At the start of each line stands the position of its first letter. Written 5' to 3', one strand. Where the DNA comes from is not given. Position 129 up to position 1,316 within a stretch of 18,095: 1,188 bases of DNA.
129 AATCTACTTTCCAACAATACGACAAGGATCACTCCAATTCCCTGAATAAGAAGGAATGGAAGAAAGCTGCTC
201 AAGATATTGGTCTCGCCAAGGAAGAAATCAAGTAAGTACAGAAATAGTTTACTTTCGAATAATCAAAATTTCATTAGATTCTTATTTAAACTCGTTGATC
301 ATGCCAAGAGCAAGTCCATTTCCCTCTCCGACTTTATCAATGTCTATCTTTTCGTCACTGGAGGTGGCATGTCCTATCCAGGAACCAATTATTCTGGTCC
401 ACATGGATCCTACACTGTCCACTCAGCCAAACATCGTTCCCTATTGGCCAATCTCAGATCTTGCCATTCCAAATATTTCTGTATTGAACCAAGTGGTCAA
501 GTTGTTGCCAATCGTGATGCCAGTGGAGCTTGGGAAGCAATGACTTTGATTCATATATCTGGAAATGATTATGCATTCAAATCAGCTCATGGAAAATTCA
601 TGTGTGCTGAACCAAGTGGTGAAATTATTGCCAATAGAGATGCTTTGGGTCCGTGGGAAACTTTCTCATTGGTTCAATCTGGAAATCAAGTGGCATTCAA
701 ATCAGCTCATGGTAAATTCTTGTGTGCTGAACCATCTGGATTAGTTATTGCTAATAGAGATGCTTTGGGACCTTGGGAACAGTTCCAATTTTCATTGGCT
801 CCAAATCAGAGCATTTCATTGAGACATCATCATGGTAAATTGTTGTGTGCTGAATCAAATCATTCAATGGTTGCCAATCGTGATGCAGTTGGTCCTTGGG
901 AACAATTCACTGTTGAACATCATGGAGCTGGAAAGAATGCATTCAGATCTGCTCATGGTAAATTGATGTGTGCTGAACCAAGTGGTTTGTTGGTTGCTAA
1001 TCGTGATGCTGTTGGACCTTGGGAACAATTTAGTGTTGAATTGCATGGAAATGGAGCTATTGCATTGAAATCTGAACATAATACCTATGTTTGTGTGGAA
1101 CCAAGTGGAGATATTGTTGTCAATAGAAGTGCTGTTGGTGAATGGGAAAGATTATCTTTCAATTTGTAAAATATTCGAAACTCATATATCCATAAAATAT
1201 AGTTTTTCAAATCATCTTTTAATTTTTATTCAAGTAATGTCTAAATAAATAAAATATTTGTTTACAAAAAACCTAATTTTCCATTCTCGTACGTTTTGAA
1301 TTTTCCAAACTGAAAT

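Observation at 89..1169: EF-hand module fused to a double hisactophilin/fascin-like beta-trefoil with six near-identical 120-nt repeats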

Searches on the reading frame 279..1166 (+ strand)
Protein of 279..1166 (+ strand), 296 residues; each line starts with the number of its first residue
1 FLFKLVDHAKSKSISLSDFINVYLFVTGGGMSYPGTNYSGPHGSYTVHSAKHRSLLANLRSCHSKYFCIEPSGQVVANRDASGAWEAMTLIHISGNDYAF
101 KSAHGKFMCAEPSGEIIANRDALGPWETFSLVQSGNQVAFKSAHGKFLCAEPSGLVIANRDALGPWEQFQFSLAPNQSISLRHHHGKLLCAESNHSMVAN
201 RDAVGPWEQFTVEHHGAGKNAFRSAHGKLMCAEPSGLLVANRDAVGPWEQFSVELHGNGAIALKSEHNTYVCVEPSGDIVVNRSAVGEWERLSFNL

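Call 40: predict_structure(alignment_id=A2)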
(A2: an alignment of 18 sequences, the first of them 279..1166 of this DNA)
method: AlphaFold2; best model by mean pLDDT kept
length: 296 residues; sequences in the alignment: 18
mean_pLDDT: 85.3   pTM: 0.77
mean pLDDT of the five models: 85.3, 85.3, 84.9, 84.7, 83.8
residues with pLDDT >= 90: 218; 70-90: 26; 50-70: 3; < 50: 49
segments of 3 or more residues with pLDDT < 50: 1-49
pLDDT, mean of each block of 10 residues (from residue 1): 39 42 39 40 39 85 95 95 91 94 95 97 96 93 98 97 97 91 94 97 95 90 97 97 97 92 97 95 96 88
secondary structure, 60 per line:
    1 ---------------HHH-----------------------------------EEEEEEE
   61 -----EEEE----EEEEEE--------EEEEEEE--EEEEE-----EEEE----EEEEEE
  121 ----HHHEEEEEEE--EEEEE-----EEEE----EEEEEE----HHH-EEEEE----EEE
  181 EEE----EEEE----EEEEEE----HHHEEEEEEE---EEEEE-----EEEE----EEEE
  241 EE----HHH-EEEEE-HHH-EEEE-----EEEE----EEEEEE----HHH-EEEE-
elements in order: E54-60 E66-69 E74-79 E88-94 E97-101 E107-110 E115-120 E128-134 E137-141 E147-150 E155-160 E169-173 E178-183 E188-191 E196-201 E209-215 E219-223 E229-232 E237-242 E251-255 E261-264 E270-273 E278-283 E292-295

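Call 42: fold_search(model_id=the predicted structure, library=pdb)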
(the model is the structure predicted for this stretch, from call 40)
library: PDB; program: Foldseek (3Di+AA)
matches with E <= 10: 1498; with E <= 0.001: 457
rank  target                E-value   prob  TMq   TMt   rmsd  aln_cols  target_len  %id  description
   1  7zau_E                4.7e-17  1.00  0.39  0.24  13.7       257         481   21  Fascin-1 in complex with Nb 3E11 (released 2023-09-27)
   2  8vo5_A                1.6e-16  1.00  0.39  0.24  13.3       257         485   21  Cryo-EM structure of fascin bound to F-actin (actin binding site 1) (released 2025-01-15)
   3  7zau_G                3.8e-16  1.00  0.40  0.25  13.8       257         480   21  Fascin-1 in complex with Nb 3E11 (released 2023-09-27)
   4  7zau_C                6.9e-16  1.00  0.39  0.24  13.8       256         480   21  Fascin-1 in complex with Nb 3E11 (released 2023-09-27)
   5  1dfc_B                9.8e-16  1.00  0.46  0.30  18.8       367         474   14  CRYSTAL STRUCTURE OF HUMAN FASCIN, AN ACTIN-CROSSLINKING PROTEIN (released 2000-11-22)
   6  4goy_B                9.8e-16  1.00  0.39  0.24  18.9       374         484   14  The crystal structure of human fascin 1 K41A mutant (released 2012-11-28)
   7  6i11                  1.0e-15  1.00  0.39  0.24  13.4       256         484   21  CRYSTAL STRUCTURE OF FASCIN IN COMPLEX WITH COMPOUND 3 (released 2019-02-27)
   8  6i10                  1.1e-15  1.00  0.39  0.24  13.7       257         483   21  CRYSTAL STRUCTURE OF FASCIN IN COMPLEX WITH COMPOUND 2 (released 2019-02-27)
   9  3p53_A                1.2e-15  1.00  0.39  0.24  18.4       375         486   14  Structure of fascin (released 2011-06-29)
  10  4gov_B                1.9e-15  1.00  0.39  0.24  18.9       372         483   15  The crystal structure of human fascin 1 S39D mutant (released 2012-11-28)
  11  6i0z_B                2.2e-15  1.00  0.39  0.24  19.1       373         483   15  CRYSTAL STRUCTURE OF FASCIN IN COMPLEX WITH COMPOUND 1 (released 2019-02-27)
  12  4gp3_A                2.4e-15  1.00  0.63  0.42   4.0       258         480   17  The crystal structure of human fascin 1 K358A mutant (released 2012-11-28)
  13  3llp_A                2.5e-15  1.00  0.41  0.26  18.6       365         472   14  1.8 Angstrom human fascin 1 crystal structure (released 2010-04-07)
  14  3p53_B                2.8e-15  1.00  0.40  0.24  18.7       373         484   14  Structure of fascin (released 2011-06-29)
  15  4goy_A                3.1e-15  1.00  0.63  0.42   4.0       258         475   17  The crystal structure of human fascin 1 K41A mutant (released 2012-11-28)
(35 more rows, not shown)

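Call 55: search_protein_representatives(protein=window:279-1166:+)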
Query: 296 residues. Proteins with E-value up to 0.001 (for the whole library): 3890; up to 1e-10: 1466; up to 1e-30: 143. The best 150 are listed.
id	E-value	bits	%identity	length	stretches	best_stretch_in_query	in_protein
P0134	1.1e-104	366.5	38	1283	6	79-277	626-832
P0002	5.1e-87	308.4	51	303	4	132-258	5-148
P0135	2.8e-78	279.7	43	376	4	47-172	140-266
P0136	2.0e-74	267.0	36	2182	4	56-292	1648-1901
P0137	1.1e-71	258.0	41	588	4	134-255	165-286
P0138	1.2e-71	258.0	43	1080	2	91-277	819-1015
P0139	7.7e-70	252.0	43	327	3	98-251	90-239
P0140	2.4e-67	243.8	45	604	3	72-236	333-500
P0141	3.8e-67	243.2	43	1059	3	73-251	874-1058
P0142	8.2e-64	232.2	45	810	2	61-292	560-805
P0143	6.8e-63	229.2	43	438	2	59-291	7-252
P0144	1.0e-62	228.7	39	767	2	56-292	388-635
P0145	5.1e-61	223.1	45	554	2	39-292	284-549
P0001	4.6e-60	219.9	47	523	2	72-211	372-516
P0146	5.9e-59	216.3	40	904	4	91-277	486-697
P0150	1.9e-55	204.8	47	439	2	59-251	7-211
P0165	1.6e-48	182.0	38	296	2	137-253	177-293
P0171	1.4e-47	178.9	37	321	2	92-280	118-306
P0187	1.9e-43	165.4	41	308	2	134-262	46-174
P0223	1.9e-35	139.1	35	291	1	29-292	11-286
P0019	3.6e-35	138.2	62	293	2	179-256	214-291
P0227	1.1e-34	136.6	59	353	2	94-170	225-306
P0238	3.6e-33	131.6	53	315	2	74-171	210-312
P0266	2.8e-30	122.1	54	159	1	119-246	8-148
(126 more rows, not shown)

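Call 56: search_protein_families(library=pfam, proteins=[P0227, P0238, P0223, P0135, P0139, P0143, P0150, P0165, P0171, P0187], max_evalue=0.001)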
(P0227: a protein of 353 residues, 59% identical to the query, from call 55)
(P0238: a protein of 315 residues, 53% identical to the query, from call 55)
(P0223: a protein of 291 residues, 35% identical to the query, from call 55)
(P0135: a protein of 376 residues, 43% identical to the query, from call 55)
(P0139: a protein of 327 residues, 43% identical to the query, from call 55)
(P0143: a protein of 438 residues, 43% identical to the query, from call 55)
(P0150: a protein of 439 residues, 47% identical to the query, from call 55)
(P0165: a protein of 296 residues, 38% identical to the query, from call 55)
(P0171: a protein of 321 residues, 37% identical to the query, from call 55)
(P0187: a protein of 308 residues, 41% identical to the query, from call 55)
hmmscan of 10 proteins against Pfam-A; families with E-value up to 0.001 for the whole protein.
P0227 (353 aa): 3 families
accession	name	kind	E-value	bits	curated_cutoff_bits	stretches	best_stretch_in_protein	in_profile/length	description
PF25490.1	DUF7910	-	8.9e-23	81.3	35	2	234-325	16-110/140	Domain of unknown function (DUF7910)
PF06229.18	FRG1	-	4.9e-12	46.4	27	2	223-296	35-102/189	FRG1-like domain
PF06268.19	Fascin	-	2.2e-10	41.1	23.1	2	238-350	4-108/108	Fascin domain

P0238 (315 aa): 3 families
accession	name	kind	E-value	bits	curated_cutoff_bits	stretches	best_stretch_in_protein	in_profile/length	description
PF25490.1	DUF7910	-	1.5e-19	70.9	35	2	196-287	16-110/140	Domain of unknown function (DUF7910)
PF06229.18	FRG1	-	1.8e-10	41.3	27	2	188-248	37-94/189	FRG1-like domain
PF06268.19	Fascin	-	5.2e-05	23.8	23.1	1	208-312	11-108/108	Fascin domain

P0223 (291 aa): 4 families
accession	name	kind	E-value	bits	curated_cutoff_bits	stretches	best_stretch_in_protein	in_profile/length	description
PF06229.18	FRG1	-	9.7e-21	74.8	27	2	65-135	28-96/189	FRG1-like domain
PF06268.19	Fascin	-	1e-16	61.4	23.1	1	46-135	3-91/108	Fascin domain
PF25490.1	DUF7910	-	8.9e-16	58.6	35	1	178-247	17-91/140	Domain of unknown function (DUF7910)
PF04601.19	DUF569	-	1.5e-09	38.1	23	1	167-224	5-65/142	Beta-trefoil domain of unknown function (DUF569)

P0135 (376 aa): 6 families
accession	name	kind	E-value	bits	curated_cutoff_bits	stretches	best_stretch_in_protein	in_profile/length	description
PF06229.18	FRG1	-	2e-32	112.9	27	3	290-356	36-101/189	FRG1-like domain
PF06268.19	Fascin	-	7.5e-27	94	23.1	3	156-259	2-102/108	Fascin domain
PF25490.1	DUF7910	-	6.4e-23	81.8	35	2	156-260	17-127/140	Domain of unknown function (DUF7910)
PF04601.19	DUF569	-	2.5e-12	47.1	23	0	12-100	16-115/142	Beta-trefoil domain of unknown function (DUF569)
PF00167.24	FGF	-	6.3e-06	26.6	24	0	157-214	11-69/124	Fibroblast growth factor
PF14220.11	DUF4329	-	7.9e-06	26.3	28.6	0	157-201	23-69/116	Domain of unknown function (DUF4329)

P0139 (327 aa): 4 families
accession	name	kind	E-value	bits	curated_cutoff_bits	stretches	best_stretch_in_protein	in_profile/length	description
PF06268.19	Fascin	-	1.3e-19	70.8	23.1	1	165-239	37-106/108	Fascin domain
PF06229.18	FRG1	-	2.4e-18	67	27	1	154-230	28-103/189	FRG1-like domain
PF25490.1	DUF7910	-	7.6e-18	65.3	35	1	211-311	15-120/140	Domain of unknown function (DUF7910)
PF04601.19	DUF569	-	7.7e-07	29.3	23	1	89-158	9-83/142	Beta-trefoil domain of unknown function (DUF569)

P0143 (438 aa): 4 families
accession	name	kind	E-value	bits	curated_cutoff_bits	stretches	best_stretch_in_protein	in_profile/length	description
PF25490.1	DUF7910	-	6.1e-48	162.9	35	5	43-141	5-107/140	Domain of unknown function (DUF7910)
PF06229.18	FRG1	-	1.1e-17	64.8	27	2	73-147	22-93/189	FRG1-like domain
PF06268.19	Fascin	-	8.7e-17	61.7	23.1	2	44-126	32-108/108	Fascin domain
PF04601.19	DUF569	-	5e-05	23.5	23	0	47-149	9-118/142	Beta-trefoil domain of unknown function (DUF569)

P0150 (439 aa): 5 families
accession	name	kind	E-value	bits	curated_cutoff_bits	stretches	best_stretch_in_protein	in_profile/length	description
PF25490.1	DUF7910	-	3.5e-37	128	35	4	54-145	17-110/140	Domain of unknown function (DUF7910)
PF06229.18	FRG1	-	8.5e-13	48.9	27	1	161-235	23-94/189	FRG1-like domain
PF06268.19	Fascin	-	1.2e-12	48.4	23.1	2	144-254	4-106/108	Fascin domain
PF13582.12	Reprolysin_3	-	3.9e-05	24.6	22.4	1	347-403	66-122/123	Metallo-peptidase family M12B Reprolysin-like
PF13583.11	Reprolysin_4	-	0.00014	22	22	1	354-406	105-154/203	Metallo-peptidase family M12B Reprolysin-like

P0165 (296 aa): 6 families
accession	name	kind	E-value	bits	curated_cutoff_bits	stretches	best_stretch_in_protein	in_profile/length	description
PF06268.19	Fascin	-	1.2e-25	90.2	23.1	2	177-251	35-107/108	Fascin domain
PF06229.18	FRG1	-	3.5e-22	79.5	27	3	218-293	39-113/189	FRG1-like domain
PF25490.1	DUF7910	-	1e-21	77.9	35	2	39-107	53-121/140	Domain of unknown function (DUF7910)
PF04601.19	DUF569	-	4.2e-12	46.4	23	0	216-271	7-65/142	Beta-trefoil domain of unknown function (DUF569)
PF14200.12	RicinB_lectin_2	-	6.5e-06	27.2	25.6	0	204-272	3-73/89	Ricin-type beta-trefoil lectin domain-like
PF00167.24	FGF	-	1.1e-05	25.8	24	0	183-236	8-63/124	Fibroblast growth factor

P0171 (321 aa): 4 families
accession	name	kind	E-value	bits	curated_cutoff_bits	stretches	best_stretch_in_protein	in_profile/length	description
PF06268.19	Fascin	-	2.3e-29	102.1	23.1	3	82-155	32-106/108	Fascin domain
PF06229.18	FRG1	-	1e-22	81.2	27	2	237-304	30-97/189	FRG1-like domain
PF25490.1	DUF7910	-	2.6e-20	73.3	35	2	45-153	14-128/140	Domain of unknown function (DUF7910)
PF04601.19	DUF569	-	1.6e-05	25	23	0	166-224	12-71/142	Beta-trefoil domain of unknown function (DUF569)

P0187 (308 aa): 5 families
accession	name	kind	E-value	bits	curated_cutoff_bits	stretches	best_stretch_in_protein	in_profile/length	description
PF06268.19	Fascin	-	3.1e-26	92.1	23.1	3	99-218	3-108/108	Fascin domain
PF06229.18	FRG1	-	8.6e-20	71.7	27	1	212-278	26-91/189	FRG1-like domain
PF25490.1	DUF7910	-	6.7e-19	68.8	35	2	45-168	5-140/140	Domain of unknown function (DUF7910)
PF04601.19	DUF569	-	7e-11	42.4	23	0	46-104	6-67/142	Beta-trefoil domain of unknown function (DUF569)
PF00167.24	FGF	-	1.2e-07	32.2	24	0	98-156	11-70/124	Fibroblast growth factor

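Call 63: list_cluster_members(proteins=[P0227, P0238, P0266, P0135, P0139, P0002, P0223, P0143, P0165, P0134])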
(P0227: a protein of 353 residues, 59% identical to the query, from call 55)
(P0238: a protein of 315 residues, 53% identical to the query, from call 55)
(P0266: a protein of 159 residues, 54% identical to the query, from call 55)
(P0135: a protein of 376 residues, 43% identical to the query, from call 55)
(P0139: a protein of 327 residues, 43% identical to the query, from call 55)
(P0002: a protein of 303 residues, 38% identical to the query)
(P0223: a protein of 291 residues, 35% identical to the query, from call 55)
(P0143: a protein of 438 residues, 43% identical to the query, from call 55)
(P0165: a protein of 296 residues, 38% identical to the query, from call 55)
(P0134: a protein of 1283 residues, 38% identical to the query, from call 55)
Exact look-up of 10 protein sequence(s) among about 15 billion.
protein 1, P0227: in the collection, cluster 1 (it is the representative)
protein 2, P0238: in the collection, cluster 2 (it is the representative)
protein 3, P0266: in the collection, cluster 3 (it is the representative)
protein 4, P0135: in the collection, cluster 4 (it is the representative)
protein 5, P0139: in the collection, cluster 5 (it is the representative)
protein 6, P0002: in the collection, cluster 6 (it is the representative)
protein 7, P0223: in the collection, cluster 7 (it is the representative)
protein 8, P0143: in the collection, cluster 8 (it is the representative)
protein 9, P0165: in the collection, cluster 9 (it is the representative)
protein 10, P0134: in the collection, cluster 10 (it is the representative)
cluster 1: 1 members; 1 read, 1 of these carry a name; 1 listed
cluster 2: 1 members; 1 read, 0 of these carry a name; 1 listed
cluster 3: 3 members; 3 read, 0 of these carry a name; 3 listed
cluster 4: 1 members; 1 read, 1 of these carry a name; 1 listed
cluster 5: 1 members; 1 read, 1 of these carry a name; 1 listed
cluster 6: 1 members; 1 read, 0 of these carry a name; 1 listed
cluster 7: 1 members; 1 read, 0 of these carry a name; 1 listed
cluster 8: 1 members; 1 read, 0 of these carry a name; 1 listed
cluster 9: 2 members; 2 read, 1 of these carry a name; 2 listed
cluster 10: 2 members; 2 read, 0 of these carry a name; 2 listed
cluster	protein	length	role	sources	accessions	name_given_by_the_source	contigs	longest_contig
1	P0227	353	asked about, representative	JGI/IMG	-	Fascin domain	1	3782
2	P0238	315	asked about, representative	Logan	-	-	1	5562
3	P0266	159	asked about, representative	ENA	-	-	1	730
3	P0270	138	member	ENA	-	-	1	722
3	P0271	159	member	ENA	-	-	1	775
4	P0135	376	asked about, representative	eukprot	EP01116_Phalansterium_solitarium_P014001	TRINITY_DN3148_c0_g1_i1.p1 TRINITY_DN3148_c0_g1~~TRINITY_DN3148_c0_g1_i1.p1 ORF ...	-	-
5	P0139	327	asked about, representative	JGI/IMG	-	hypothetical protein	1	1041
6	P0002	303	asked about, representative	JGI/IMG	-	-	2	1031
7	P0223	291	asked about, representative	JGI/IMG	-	-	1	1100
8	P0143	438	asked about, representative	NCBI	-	-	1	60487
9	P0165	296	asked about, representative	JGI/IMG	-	hypothetical protein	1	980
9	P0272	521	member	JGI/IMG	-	-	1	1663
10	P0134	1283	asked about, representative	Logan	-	-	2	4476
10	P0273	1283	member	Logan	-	-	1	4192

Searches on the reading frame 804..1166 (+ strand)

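Call 27: search_protein_families(library=pfam, proteins=[window:804-1166:+], max_evalue=1)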
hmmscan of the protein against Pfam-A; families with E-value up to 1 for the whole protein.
seq(121 aa): 6 families
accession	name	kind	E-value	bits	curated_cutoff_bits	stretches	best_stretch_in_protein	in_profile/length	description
PF06229.18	FRG1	-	3.6e-17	63.2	27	2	43-116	38-110/189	FRG1-like domain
PF06268.19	Fascin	-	2.3e-10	41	23.1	1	4-78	36-108/108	Fascin domain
PF25490.1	DUF7910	-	0.00014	22.3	35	1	10-79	17-91/140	Domain of unknown function (DUF7910)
PF04601.19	DUF569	-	0.046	13.9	23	1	2-64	8-73/142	Beta-trefoil domain of unknown function (DUF569)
PF06864.17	PAP_PilO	-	0.063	12.5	26.7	0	56-80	93-117/419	Pilin accessory protein (PilO)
PF23794.1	Phage_Gp84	-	0.066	13.7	27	0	99-115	46-62/66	Mycobacterium phage Gp84-like protein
